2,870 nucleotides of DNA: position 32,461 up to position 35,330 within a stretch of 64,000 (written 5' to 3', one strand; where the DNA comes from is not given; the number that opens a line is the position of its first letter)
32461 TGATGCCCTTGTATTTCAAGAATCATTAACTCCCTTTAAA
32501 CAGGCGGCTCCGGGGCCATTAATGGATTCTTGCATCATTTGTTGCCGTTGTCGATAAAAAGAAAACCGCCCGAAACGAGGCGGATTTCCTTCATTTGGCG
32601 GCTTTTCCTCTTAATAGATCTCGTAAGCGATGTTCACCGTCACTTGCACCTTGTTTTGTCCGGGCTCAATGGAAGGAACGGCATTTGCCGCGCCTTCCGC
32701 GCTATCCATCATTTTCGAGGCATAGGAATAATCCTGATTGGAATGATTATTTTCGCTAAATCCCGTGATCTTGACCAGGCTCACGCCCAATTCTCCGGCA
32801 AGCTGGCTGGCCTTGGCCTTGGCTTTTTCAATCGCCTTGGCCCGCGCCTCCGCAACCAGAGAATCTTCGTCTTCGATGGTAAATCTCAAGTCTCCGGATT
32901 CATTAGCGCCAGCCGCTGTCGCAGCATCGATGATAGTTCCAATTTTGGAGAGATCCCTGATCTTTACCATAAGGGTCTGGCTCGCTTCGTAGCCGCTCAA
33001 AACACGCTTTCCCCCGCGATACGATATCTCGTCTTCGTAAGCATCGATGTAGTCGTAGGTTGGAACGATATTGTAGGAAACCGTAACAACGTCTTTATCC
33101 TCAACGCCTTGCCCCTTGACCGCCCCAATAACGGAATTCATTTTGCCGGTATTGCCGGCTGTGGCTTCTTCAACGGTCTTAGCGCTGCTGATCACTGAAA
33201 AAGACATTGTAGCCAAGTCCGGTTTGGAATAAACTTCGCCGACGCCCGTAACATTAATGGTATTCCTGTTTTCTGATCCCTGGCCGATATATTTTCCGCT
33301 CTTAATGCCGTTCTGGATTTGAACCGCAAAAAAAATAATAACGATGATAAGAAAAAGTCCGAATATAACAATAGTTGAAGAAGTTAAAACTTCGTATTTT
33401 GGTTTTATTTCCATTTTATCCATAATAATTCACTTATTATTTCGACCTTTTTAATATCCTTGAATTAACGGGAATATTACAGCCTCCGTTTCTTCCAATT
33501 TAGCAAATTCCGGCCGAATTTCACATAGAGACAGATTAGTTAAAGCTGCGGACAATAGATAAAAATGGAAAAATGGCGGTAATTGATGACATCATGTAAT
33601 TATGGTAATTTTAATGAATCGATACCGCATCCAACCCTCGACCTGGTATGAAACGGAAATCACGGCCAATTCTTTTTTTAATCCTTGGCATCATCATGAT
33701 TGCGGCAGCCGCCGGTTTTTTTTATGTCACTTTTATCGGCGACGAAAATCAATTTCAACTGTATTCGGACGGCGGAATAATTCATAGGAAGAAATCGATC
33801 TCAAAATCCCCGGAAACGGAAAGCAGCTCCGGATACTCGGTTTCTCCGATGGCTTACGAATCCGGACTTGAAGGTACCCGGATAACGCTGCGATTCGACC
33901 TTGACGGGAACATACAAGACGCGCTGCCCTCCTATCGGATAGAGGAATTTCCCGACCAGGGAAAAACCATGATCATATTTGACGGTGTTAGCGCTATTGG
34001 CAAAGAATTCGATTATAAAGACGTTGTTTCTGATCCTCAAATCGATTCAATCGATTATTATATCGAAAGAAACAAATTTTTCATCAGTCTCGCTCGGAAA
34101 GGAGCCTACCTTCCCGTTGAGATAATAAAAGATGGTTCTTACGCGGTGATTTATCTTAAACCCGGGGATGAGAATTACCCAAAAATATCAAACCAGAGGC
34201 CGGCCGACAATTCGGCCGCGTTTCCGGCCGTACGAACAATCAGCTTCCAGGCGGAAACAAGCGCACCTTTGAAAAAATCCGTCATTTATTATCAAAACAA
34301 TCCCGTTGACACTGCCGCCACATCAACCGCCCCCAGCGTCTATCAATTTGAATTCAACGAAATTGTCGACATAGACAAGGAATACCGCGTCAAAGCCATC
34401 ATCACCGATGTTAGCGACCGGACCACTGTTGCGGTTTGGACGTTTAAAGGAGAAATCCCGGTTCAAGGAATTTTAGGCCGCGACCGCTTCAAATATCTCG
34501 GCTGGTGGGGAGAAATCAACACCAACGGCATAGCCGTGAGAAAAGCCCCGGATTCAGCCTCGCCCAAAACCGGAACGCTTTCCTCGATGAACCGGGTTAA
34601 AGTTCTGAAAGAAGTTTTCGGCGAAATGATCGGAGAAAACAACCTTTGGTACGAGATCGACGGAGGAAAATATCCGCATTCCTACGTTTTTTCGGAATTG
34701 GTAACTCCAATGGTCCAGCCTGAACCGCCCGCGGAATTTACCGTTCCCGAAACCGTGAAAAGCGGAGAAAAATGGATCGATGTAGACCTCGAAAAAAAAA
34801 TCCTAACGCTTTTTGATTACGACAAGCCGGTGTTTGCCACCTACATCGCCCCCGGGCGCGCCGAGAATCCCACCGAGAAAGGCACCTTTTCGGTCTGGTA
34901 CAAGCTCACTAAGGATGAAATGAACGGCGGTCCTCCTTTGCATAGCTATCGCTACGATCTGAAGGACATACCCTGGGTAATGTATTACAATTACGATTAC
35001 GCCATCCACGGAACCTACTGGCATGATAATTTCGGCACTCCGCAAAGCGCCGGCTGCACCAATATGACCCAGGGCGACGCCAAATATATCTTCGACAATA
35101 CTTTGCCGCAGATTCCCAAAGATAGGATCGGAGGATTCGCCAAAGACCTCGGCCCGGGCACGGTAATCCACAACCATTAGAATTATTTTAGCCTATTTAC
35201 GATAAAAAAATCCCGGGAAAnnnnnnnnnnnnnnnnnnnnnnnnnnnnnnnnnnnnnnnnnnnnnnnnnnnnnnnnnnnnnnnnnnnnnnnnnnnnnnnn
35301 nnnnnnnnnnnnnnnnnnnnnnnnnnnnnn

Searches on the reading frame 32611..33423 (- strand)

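Call 13: search_protein_families(library=pfam, proteins=[window:32611-33423:-], max_evalue=0.001)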
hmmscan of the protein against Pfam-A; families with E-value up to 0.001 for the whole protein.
window:32611-33423:- (270 aa): 1 family
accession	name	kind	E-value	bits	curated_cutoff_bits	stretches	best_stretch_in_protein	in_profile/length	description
PF04402.19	SIMPL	-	4.7e-51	174.4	25.2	1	56-266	1-204/205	Protein of unknown function (DUF541)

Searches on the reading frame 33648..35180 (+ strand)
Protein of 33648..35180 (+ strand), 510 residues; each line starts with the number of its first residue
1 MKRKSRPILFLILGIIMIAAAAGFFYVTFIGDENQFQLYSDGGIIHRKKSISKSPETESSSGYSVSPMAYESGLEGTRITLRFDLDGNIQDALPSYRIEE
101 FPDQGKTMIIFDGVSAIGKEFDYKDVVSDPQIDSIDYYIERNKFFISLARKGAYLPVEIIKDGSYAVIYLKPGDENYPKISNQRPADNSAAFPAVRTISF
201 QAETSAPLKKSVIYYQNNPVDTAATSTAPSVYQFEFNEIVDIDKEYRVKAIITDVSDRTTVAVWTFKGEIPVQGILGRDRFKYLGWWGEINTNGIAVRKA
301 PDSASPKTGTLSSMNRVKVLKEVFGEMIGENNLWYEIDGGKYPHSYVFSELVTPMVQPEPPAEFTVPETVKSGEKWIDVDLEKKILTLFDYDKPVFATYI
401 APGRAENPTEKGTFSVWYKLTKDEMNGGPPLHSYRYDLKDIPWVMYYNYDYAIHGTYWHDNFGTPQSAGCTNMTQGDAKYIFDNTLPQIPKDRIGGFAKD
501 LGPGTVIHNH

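Call 13: search_protein_families(library=pfam, proteins=[window:33648-35180:+], max_evalue=0.001)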
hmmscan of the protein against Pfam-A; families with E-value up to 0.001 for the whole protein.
window:33648-35180:+ (510 aa): 2 families
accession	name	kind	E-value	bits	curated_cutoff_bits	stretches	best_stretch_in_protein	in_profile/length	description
PF03734.19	YkuD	-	3.5e-19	70.3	23.4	1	375-487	2-140/146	L,D-transpeptidase catalytic domain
PF08239.17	SH3_3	-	8.8e-07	29.5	27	1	294-352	2-53/54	Bacterial SH3 domain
